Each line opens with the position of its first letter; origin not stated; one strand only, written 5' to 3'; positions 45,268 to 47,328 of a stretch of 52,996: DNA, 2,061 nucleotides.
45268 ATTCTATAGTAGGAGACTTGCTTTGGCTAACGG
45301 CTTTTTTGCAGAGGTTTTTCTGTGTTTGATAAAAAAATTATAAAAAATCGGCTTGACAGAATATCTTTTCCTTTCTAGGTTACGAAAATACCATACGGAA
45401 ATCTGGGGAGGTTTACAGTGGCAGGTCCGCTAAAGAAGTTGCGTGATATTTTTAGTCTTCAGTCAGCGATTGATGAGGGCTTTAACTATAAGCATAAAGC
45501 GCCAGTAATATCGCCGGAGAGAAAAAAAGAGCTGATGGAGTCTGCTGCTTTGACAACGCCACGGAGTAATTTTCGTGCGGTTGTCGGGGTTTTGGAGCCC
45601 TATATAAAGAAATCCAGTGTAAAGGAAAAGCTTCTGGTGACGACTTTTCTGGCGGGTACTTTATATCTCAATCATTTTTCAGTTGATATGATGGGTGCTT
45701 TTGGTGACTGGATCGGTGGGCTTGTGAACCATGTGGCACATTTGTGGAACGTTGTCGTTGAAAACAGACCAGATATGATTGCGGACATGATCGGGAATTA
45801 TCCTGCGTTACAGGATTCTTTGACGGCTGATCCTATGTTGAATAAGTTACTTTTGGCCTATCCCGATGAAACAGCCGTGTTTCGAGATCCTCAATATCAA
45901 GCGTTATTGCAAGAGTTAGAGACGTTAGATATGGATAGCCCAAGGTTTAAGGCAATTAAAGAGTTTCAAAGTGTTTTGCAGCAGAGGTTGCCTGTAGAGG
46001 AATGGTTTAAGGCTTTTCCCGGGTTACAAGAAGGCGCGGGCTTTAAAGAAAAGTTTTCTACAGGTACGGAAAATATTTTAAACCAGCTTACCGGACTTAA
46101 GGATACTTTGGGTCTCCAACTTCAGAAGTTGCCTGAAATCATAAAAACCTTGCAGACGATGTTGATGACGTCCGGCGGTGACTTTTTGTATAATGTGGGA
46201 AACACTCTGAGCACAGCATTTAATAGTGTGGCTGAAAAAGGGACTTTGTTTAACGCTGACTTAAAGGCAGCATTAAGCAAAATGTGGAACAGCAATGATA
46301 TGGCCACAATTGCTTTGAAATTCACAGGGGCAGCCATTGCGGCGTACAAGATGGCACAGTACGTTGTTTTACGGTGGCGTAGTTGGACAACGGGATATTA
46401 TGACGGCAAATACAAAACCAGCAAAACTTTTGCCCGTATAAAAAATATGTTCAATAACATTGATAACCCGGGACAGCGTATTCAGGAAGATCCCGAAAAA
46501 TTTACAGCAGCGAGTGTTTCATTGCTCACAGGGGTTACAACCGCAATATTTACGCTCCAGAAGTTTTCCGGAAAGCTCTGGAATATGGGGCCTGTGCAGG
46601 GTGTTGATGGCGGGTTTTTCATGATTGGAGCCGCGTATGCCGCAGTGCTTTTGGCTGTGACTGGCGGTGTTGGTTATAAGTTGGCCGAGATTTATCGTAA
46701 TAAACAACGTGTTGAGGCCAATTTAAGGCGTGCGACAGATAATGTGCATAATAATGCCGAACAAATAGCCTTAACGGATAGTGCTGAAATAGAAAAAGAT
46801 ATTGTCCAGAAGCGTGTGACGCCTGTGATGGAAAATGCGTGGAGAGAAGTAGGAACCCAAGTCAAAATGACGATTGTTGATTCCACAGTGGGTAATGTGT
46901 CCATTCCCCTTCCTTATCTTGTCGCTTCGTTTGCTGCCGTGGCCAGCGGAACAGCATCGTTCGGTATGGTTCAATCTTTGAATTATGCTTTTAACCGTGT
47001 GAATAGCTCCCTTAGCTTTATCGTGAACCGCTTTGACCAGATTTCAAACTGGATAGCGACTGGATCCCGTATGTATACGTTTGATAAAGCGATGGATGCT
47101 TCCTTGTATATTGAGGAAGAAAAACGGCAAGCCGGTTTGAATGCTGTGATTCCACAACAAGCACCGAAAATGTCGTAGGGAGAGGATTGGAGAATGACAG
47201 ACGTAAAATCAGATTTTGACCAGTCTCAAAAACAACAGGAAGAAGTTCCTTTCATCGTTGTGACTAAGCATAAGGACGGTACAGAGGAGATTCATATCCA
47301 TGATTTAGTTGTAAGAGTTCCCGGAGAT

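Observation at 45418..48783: Split SbmA/BacA-ABCD-type importer with atypical accessory domains in both subunits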

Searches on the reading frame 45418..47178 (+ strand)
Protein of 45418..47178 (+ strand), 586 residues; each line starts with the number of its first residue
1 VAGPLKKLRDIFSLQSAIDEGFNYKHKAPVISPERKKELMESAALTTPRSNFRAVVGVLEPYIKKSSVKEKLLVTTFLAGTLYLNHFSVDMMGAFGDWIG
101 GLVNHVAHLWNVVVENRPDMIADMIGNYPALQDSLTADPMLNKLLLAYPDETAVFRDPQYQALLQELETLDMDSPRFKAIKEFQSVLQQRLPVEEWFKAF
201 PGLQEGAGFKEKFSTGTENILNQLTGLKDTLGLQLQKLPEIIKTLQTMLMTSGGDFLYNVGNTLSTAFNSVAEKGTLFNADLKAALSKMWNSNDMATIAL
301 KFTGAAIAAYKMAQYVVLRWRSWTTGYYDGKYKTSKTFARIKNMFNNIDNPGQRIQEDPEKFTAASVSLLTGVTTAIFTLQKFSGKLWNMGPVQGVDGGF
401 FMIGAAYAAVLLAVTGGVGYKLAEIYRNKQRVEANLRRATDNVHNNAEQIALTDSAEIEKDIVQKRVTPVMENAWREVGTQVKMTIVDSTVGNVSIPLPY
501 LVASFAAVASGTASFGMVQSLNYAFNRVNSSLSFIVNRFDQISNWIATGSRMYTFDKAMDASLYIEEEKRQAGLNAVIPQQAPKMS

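Call 3: search_protein_families(library=pfam, proteins=[window:45418-47178:+], max_evalue=1)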
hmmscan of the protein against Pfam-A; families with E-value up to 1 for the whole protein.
window:45418-47178:+ (586 aa): 2 families
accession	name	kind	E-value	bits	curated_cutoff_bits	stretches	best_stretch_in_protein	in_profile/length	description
PF06472.20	ABC_membrane_2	-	8.5e-29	101.2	24.4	1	276-505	44-266/269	ABC transporter transmembrane region 2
PF05992.17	SbmA_BacA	-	1.2e-14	55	24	1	294-558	61-313/315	SbmA/BacA-like family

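Call 4: search_protein_families(library=ncbifam, proteins=[window:45418-47178:+], max_evalue=1)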
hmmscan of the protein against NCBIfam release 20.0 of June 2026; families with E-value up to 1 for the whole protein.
window:45418-47178:+ (586 aa): 3 families
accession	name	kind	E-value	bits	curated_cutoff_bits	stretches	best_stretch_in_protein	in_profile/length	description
NF009036.0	PRK12369.1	equivalog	5.4e-16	58.8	385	1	287-561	60-324/326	putative transporter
TIGR00954.1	3a01203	subfamily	4.8e-14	51.7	918.9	1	298-505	146-348/660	peroxysomal long chain fatty acyl transporter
NF008306.0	PRK11098.1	equivalog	4.3e-12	46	492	1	294-566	144-404/413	peptide antibiotic transporter SbmA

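Call 6: search_solved_structures(query=window:45418-47178:+, max_evalue=0.01, show_alignments=2)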
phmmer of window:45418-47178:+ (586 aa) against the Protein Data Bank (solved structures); distinct sequences matched with E-value up to 0.01: 22.
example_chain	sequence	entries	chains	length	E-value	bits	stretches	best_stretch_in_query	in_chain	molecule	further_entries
6tqe_A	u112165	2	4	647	4.7e-18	68.6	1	263-553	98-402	ABC transporter ATP-binding protein/permease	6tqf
9wfg_A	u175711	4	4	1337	1.1e-06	31.1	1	311-474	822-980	ABC transporter D family member 1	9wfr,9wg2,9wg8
9wfu_A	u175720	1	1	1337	1.1e-06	31.1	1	311-474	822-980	ABC transporter D family member 1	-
24vc_A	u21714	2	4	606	3.9e-05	25.9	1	315-503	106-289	Lysosomal cobalamin transporter ABCD4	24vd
24ve_A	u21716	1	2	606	3.9e-05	25.9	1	315-503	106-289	Lysosomal cobalamin transporter ABCD4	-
6jbj_A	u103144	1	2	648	4.3e-05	25.8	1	315-503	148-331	ATP-binding cassette sub-family D member 4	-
7shn_A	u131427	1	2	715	4.8e-05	25.7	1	298-503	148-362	ATP-binding cassette sub-family D member 1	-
7rr9_A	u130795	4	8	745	5e-05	25.6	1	298-503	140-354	ATP-binding cassette sub-family D member 1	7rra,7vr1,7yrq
7xec_A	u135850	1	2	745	5e-05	25.6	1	298-503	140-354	ATP-binding cassette sub-family D member 1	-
7shm_A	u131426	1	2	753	5e-05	25.6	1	298-503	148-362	ATP-binding cassette sub-family D member 1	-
7x07_A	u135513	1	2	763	5.2e-05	25.5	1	298-503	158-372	ATP-binding cassette sub-family D member 1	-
7x0t_A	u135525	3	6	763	5.2e-05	25.5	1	298-503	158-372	ATP-binding cassette sub-family D member 1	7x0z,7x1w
7vwc_A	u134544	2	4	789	5.4e-05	25.5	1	298-502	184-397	Peroxisomal Membrane Protein related,ATP-binding cassette sub-family D member 1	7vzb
7vx8_B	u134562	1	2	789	5.4e-05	25.5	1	298-502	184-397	Peroxisomal Membrane Protein related,ATP-binding cassette sub-family D member 1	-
9g3d_A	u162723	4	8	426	0.00026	23.2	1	315-563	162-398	Peptide antibiotic transporter SbmA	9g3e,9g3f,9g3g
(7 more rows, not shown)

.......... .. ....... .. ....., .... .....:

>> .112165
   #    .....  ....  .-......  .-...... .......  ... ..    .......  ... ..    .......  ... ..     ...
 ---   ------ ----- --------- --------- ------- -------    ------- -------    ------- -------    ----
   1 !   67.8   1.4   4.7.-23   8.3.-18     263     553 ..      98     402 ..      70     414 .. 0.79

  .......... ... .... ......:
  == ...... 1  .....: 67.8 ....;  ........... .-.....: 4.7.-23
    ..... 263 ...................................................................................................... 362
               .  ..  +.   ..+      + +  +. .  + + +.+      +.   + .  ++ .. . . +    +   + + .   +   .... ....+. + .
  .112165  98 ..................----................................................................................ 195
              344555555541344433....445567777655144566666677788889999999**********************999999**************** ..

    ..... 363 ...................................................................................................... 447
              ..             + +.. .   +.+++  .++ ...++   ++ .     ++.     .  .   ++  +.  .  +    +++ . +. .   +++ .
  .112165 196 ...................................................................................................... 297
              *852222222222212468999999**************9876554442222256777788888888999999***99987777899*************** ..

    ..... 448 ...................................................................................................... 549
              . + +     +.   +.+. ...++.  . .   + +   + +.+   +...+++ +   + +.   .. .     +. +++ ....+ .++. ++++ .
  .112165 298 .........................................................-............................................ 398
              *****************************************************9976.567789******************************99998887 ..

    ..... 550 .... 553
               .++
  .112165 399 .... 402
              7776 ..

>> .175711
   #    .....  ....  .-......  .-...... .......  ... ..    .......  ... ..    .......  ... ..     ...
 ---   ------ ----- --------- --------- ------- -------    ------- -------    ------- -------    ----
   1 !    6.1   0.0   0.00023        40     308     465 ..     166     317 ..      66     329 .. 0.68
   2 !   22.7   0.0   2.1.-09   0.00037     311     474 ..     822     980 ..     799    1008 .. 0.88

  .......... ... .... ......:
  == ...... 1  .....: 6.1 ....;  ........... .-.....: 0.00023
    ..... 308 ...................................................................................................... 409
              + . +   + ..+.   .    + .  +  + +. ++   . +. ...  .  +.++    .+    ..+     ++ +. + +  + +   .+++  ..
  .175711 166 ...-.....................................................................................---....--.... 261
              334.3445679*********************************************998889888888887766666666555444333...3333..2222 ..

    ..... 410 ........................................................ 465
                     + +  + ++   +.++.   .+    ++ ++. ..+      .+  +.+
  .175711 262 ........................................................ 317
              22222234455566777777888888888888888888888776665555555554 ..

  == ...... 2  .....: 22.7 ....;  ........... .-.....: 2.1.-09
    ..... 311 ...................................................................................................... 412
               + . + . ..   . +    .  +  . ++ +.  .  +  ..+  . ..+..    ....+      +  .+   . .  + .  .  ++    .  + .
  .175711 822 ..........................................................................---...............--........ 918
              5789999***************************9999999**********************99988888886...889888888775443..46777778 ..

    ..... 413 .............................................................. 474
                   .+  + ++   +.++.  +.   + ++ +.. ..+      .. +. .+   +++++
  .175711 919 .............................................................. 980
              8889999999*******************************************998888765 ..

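Call 9: find_homologous_proteins(query=window:45418-47178:+, max_evalue=0.00001)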
Query window:45418-47178:+ (586 aa): 19 proteins with E <= 0.00001 among 8000 candidates.
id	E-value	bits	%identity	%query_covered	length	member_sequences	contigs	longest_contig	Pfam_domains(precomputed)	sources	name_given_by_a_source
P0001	0.0e+0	1309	100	100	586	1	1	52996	PF06472.21,PF05992.18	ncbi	-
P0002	9.7e-194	663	55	97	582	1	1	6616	PF06472.21,PF05992.18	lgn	-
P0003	6.5e-189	647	55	97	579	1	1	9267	PF06472.21,PF23195.2,PF05992.18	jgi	jgi:putative ATP-binding cassette transporter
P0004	5.6e-188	644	54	99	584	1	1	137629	PF06472.21,PF23195.2,PF05992.18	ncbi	-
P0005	5.8e-187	641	52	98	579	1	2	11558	PF08984.17,PF06472.21,PF05992.18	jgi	jgi:putative ATP-binding cassette transporter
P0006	1.3e-186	640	54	100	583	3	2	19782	PF06472.21,PF05992.18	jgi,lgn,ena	-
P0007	9.8e-167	574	49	94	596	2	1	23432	PF06472.21,PF23195.2,PF05992.18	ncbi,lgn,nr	ncbi:MAG: bacilysin biosynthesis protein BacA [Alphaproteobacteria bacterium]|nr:bacilysin biosynthe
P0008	1.6e-161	557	47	97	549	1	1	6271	PF06472.21,PF05992.18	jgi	jgi:putative ATP-binding cassette transporter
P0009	4.0e-160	552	48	98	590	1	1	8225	PF06472.21,PF05992.18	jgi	jgi:putative ATP-binding cassette transporter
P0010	2.4e-156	540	49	94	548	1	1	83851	PF06472.21,PF05992.18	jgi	jgi:putative ATP-binding cassette transporter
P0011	3.9e-156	539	46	100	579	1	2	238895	PF06472.21,PF05992.18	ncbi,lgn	-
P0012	1.6e-154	534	46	97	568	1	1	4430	PF06472.21,PF05992.18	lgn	-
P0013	1.9e-151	524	46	97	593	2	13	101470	PF06472.21,PF05992.18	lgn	-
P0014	9.3e-150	518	44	99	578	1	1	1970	PF06472.21,PF23195.2,PF05992.18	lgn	-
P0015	7.5e-146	505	44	97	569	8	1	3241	PF06472.21,PF05992.18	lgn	-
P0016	9.0e-146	505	43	97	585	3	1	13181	PF06472.21,PF05992.18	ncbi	-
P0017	2.7e-145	503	44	96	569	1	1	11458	PF06472.21,PF05992.18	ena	-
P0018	5.9e-141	489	43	97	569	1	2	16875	PF06472.21,PF05992.18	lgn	-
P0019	5.5e-15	73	23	47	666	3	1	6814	PF06472.21,PF00005.34,PF05992.18,PF02463.26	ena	-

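Call 14: search_protein_families(library=pfam, alignment_id=A1, max_evalue=1)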
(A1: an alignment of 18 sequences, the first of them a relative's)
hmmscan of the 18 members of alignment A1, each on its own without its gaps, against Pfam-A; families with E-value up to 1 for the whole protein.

A. member 1, P0001 (586 aa): 2 families
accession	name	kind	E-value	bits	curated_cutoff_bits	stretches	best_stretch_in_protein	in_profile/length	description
PF06472.20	ABC_membrane_2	-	8.5e-29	101.2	24.4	1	276-505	44-266/269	ABC transporter transmembrane region 2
PF05992.17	SbmA_BacA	-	1.2e-14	55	24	1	294-558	61-313/315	SbmA/BacA-like family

B. families by the number of members that match (of 18 scanned): 30 families (the first 25 are shown)
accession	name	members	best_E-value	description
PF06472.20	ABC_membrane_2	18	8.5e-29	ABC transporter transmembrane region 2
PF05992.17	SbmA_BacA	18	2.7e-23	SbmA/BacA-like family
PF23195.1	UBQLN1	17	1.1e-07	Ubiquilin-1-like domain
PF08984.16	DUF1858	6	1.2e-06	Domain of unknown function (DUF1858)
PF17830.6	STI1-HOP_DP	3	0.0021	STI1/HOP, DP domain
PF09280.16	XPC-binding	3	0.058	XPC-binding domain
PF00664.28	ABC_membrane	2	0.0046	ABC transporter transmembrane region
PF25591.1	LRV_2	2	0.015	Leucine Rich Repeat Variant domain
PF20662.3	COG4_C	2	0.02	Conserved oligomeric Golgi complex subunit 4, C-terminal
PF16080.10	Phage_holin_2_3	2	0.27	Bacteriophage holin family HP1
PF16081.10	Phage_holin_7_1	2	0.36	Mycobacterial 2 TMS Phage Holin (M2 Hol) Family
PF04650.22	YSIRK_signal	2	0.62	YSIRK type signal peptide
PF11157.13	DUF2937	1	0.018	Protein of unknown function (DUF2937)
PF20769.2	YPEB_N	1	0.02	YpeB N-terminal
PF06911.18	Senescence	1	0.028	Senescence domain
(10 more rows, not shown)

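Call 16: search_protein_families(library=pfam, proteins=[P0003, P0004, P0007, P0014, P0005, P0011, P0013], max_evalue=0.1)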
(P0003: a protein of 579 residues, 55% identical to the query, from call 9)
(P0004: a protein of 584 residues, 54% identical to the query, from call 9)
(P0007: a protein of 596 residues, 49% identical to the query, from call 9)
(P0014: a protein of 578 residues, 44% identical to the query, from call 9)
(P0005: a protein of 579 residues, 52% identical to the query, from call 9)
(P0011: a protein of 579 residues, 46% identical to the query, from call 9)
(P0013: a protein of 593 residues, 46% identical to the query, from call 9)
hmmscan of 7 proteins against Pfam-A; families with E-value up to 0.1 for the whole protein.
P0003 (579 aa): 7 families
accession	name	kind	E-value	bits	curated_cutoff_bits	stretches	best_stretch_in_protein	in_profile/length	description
PF06472.20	ABC_membrane_2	-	1.2e-23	84.4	24.4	1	253-493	34-266/269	ABC transporter transmembrane region 2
PF05992.17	SbmA_BacA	-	1.4e-14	54.7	24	1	270-545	49-312/315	SbmA/BacA-like family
PF23195.1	UBQLN1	-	2.3e-06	27.6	27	2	169-224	3-57/70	Ubiquilin-1-like domain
PF08984.16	DUF1858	-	0.015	15.9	32.2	0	181-193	11-23/59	Domain of unknown function (DUF1858)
PF25591.1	LRV_2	-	0.018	15.5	27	0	175-201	15-41/61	Leucine Rich Repeat Variant domain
PF17830.6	STI1-HOP_DP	-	0.028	14.8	29.1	0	160-183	6-29/55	STI1/HOP, DP domain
PF18517.6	LZ3wCH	-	0.036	14.5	26.1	0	9-47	8-44/55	Leucine zipper with capping helix domain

P0004 (584 aa): 4 families
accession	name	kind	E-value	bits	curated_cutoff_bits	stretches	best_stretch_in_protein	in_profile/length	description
PF06472.20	ABC_membrane_2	-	1.1e-23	84.4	24.4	1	295-503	62-266/269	ABC transporter transmembrane region 2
PF05992.17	SbmA_BacA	-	1.3e-14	54.8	24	1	268-549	39-306/315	SbmA/BacA-like family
PF23195.1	UBQLN1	-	0.00012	22.1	27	1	154-204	4-53/70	Ubiquilin-1-like domain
PF08984.16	DUF1858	-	0.0016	18.9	32.2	0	165-193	1-28/59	Domain of unknown function (DUF1858)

P0007 (596 aa): 5 families
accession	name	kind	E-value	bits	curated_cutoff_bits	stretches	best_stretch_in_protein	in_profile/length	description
PF06472.20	ABC_membrane_2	-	2.2e-28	99.8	24.4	1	307-518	60-267/269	ABC transporter transmembrane region 2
PF05992.17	SbmA_BacA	-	1e-17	65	24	1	306-566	61-309/315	SbmA/BacA-like family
PF23195.1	UBQLN1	-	1.1e-07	31.8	27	2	149-201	4-55/70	Ubiquilin-1-like domain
PF19361.4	DUF5937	-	0.035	13.7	27.1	1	210-251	148-189/267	Family of unknown function (DUF5937)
PF06752.17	E_Pc_C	-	0.057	13.8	25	0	250-319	122-191/231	Enhancer of Polycomb C-terminus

P0014 (578 aa): 6 families
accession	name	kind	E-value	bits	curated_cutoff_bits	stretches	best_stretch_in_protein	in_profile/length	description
PF06472.20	ABC_membrane_2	-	3.8e-28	99.1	24.4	1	281-484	64-262/269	ABC transporter transmembrane region 2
PF05992.17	SbmA_BacA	-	2e-21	77.2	24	1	283-541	68-314/315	SbmA/BacA-like family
PF23195.1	UBQLN1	-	0.00017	21.7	27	1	151-204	11-67/70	Ubiquilin-1-like domain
PF08984.16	DUF1858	-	0.00022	21.7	32.2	0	171-192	8-28/59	Domain of unknown function (DUF1858)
PF00664.28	ABC_membrane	-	0.0046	17.1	28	1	265-513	25-273/274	ABC transporter transmembrane region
PF20662.3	COG4_C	-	0.077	13.1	26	0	409-461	42-94/231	Conserved oligomeric Golgi complex subunit 4, C-terminal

P0005 (579 aa): 5 families
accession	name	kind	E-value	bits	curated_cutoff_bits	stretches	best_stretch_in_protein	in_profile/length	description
PF06472.20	ABC_membrane_2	-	2.9e-26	92.9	24.4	1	277-486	61-266/269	ABC transporter transmembrane region 2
PF05992.17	SbmA_BacA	-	5.3e-19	69.3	24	1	274-537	60-311/315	SbmA/BacA-like family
PF08984.16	DUF1858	-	1.2e-06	28.9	32.2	0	139-164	4-29/59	Domain of unknown function (DUF1858)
PF23195.1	UBQLN1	-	0.0043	17.2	27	1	153-204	3-53/70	Ubiquilin-1-like domain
PF11693.13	DUF2990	-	0.091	13.3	21.1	0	198-230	10-42/63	Protein of unknown function (DUF2990)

P0011 (579 aa): 3 families
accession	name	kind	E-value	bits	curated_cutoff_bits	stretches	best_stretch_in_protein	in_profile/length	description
PF06472.20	ABC_membrane_2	-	4.3e-23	82.5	24.4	1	284-488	63-263/269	ABC transporter transmembrane region 2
PF05992.17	SbmA_BacA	-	2.8e-11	43.9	24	1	280-543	61-313/315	SbmA/BacA-like family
PF23195.1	UBQLN1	-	0.00074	19.6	27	0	150-203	2-54/70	Ubiquilin-1-like domain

P0013 (593 aa): 3 families
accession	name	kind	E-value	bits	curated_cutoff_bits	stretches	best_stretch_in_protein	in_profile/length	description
PF06472.20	ABC_membrane_2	-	6.7e-26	91.7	24.4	1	296-491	71-262/269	ABC transporter transmembrane region 2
PF05992.17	SbmA_BacA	-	4.9e-18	66.1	24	1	283-548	60-314/315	SbmA/BacA-like family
PF23195.1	UBQLN1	-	1.3e-06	28.5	27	1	154-180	25-51/70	Ubiquilin-1-like domain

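Call 20: find_encoding_contigs(protein=P0004, flank=10000, max_places=3)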
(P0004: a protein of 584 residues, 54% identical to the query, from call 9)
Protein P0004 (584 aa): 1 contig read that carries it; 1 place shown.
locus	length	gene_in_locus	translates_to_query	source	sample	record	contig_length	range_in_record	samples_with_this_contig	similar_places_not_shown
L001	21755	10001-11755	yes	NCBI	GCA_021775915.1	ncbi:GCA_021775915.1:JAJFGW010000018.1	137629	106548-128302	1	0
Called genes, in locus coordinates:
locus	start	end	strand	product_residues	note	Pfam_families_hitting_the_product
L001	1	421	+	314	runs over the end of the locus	PF01636:APH, PF19974:TCAD9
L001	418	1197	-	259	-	PF01209:Ubie_methyltran, PF02353:CMAS, PF13489:Methyltransf_23, PF08241:Methyltransf_11, PF08242:Methyltransf_12, PF13649:Methyltransf_25, PF13847:Methyltransf_31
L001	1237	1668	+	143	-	PF14539:DUF4442 (weak), PF03061:4HBT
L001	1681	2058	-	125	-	PF00027:cNMP_binding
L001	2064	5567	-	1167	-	PF01558:POR, PF20169:DUF6537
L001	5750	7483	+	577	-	PF00128:Alpha-amylase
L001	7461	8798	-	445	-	PF07396:Porin_O_P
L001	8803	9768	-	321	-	-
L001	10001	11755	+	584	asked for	PF23195:UBQLN1 (faint), PF05992:SbmA_BacA, PF06472:ABC_membrane_2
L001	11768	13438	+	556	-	PF00005:ABC_tran, PF02463:SMC_N (weak), PF13304:AAA_21 (weak)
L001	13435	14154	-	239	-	-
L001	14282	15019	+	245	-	-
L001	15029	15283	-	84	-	-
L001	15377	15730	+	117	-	PF03960:ArsC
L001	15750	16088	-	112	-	-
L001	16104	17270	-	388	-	PF02771:Acyl-CoA_dh_N, PF02770:Acyl-CoA_dh_M, PF00441:Acyl-CoA_dh_1, PF08028:Acyl-CoA_dh_2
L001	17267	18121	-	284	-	PF00682:HMGL-like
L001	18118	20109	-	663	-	PF00289:Biotin_carb_N, PF21139:BT_MCC_alpha (faint), PF02786:CPSase_L_D2, PF02222:ATP-grasp, PF07478:Dala_Dala_lig_C, PF02785:Biotin_carb_C, PF25984:BSH_YknX (faint), PF00364:Biotin_lipoyl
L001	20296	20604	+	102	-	-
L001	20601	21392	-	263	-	PF00378:ECH_1, PF16113:ECH_2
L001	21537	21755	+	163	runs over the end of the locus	-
